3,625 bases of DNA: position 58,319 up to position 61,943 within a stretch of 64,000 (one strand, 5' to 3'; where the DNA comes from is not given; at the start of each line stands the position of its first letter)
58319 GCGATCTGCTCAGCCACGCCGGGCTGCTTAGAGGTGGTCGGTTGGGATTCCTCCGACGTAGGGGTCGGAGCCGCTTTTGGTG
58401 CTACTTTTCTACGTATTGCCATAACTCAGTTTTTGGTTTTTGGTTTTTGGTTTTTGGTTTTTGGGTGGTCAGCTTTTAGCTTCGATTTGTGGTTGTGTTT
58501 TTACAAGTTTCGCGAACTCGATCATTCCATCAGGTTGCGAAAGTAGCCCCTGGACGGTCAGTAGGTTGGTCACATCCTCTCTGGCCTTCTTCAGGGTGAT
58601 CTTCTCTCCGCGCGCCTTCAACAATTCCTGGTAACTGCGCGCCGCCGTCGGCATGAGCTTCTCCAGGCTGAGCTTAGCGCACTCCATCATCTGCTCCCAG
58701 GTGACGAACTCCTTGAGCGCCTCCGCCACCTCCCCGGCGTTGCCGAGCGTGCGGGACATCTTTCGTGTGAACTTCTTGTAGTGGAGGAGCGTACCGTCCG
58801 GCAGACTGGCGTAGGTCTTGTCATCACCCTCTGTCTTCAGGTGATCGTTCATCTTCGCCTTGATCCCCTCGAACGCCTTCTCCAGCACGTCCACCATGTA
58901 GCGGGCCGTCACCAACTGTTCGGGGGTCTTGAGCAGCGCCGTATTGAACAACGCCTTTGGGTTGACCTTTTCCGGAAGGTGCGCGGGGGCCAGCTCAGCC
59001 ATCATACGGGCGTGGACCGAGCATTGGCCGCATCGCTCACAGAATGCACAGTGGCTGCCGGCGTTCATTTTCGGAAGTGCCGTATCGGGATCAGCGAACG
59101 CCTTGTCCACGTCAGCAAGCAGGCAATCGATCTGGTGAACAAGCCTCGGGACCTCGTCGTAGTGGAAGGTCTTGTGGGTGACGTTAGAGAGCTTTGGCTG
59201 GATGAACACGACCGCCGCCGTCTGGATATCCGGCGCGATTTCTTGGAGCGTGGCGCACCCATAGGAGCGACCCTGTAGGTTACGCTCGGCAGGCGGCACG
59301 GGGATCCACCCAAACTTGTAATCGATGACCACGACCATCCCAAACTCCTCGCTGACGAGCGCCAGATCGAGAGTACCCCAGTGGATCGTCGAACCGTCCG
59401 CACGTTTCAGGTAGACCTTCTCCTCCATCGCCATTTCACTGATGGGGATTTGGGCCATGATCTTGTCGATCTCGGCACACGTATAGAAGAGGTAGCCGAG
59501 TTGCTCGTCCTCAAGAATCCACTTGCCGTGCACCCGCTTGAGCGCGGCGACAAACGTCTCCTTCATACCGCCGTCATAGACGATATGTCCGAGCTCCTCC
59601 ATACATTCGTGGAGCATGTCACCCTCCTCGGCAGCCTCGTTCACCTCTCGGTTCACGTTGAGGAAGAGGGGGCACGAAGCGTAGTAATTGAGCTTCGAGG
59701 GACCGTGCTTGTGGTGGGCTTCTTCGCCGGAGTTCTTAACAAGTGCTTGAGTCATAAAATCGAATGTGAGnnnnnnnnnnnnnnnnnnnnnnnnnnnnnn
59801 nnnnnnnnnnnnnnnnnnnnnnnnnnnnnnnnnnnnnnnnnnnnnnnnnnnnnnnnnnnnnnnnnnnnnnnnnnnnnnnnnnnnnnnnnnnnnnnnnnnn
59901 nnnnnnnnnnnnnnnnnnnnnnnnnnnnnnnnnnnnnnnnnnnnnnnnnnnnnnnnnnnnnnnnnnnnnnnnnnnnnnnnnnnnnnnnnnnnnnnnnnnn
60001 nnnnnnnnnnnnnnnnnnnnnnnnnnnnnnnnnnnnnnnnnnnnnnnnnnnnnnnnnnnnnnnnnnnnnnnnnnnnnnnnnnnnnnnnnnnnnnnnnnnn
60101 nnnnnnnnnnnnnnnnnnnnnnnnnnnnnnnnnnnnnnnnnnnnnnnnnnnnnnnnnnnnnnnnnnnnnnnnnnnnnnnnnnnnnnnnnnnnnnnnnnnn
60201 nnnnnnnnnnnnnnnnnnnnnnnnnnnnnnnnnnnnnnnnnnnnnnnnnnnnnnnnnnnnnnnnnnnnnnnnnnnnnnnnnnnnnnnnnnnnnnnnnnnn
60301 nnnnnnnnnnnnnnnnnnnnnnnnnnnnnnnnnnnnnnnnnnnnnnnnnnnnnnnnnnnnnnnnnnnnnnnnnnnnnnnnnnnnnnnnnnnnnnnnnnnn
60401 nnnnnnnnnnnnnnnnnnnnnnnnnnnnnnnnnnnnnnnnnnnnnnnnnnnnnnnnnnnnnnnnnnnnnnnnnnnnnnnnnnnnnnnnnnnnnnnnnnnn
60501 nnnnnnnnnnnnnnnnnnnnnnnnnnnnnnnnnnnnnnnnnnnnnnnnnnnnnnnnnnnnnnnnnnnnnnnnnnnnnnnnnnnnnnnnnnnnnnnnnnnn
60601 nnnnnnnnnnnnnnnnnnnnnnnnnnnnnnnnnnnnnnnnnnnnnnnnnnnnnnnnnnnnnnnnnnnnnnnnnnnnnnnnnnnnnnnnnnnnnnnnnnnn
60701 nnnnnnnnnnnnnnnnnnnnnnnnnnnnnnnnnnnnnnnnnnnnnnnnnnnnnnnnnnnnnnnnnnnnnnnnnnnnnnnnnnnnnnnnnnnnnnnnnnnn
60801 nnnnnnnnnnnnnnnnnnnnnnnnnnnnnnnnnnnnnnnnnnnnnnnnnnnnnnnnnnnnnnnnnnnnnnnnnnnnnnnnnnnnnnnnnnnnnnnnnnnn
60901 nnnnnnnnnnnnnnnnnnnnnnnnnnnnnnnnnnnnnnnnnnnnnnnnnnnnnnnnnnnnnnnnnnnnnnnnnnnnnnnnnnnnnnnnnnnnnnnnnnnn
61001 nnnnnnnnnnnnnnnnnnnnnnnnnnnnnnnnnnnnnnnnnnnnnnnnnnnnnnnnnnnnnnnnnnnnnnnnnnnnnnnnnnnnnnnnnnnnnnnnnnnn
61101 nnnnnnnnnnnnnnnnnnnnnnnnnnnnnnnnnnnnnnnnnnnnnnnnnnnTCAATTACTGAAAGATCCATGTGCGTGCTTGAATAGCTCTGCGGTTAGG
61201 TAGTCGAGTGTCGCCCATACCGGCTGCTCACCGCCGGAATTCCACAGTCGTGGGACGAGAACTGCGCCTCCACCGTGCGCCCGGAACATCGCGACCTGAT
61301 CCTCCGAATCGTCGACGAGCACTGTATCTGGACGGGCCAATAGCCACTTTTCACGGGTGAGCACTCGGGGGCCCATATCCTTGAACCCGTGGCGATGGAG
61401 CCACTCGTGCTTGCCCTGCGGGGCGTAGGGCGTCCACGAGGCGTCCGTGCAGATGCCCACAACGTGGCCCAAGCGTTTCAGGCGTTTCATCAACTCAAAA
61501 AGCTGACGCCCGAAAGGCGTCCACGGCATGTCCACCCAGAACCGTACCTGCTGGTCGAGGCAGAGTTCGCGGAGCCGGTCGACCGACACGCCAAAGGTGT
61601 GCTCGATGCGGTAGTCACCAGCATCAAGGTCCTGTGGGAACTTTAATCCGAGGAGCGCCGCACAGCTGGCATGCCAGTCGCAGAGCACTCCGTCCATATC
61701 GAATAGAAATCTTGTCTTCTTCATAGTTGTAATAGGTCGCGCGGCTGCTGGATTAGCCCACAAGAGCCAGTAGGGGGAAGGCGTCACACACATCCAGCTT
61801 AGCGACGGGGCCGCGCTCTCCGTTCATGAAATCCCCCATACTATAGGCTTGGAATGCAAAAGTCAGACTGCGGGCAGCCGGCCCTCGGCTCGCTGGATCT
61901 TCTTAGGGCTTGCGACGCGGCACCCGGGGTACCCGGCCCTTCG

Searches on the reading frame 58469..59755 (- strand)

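Call 60: search_protein_families(library=pfam, max_evalue=0.01, proteins=[window:58469-59755:-])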
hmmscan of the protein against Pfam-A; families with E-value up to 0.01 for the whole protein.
window:58469-59755:- (428 aa): 2 families
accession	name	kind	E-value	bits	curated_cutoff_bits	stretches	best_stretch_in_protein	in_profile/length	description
PF10926.14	DUF2800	-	1.1e-18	68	21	1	14-349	1-315/368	Protein of unknown function (DUF2800)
PF12705.13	PDDEXK_1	-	2.3e-05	24.9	22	1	19-245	4-240/247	PD-(D/E)XK nuclease superfamily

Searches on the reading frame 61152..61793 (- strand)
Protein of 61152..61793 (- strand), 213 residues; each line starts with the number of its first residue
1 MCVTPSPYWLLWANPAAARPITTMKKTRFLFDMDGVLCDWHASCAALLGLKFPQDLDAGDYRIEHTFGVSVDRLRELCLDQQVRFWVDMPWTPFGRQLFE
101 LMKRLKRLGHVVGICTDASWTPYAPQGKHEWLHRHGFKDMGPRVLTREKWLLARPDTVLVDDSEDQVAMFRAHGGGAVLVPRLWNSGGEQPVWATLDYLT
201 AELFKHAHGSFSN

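Call 110: search_protein_families(library=pfam, max_evalue=0.01, proteins=[window:61152-61793:-])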
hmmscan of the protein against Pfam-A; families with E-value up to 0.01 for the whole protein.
window:61152-61793:- (213 aa): 2 families
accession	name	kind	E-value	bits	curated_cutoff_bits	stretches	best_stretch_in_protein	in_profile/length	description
PF06941.18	NT5C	-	4.1e-08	33.8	24.8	1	30-174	5-147/180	5' nucleotidase, deoxy (Pyrimidine), cytosolic type C protein (NT5C)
PF00702.32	Hydrolase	-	0.00029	21.7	26.4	1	29-174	4-191/191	haloacid dehalogenase-like hydrolase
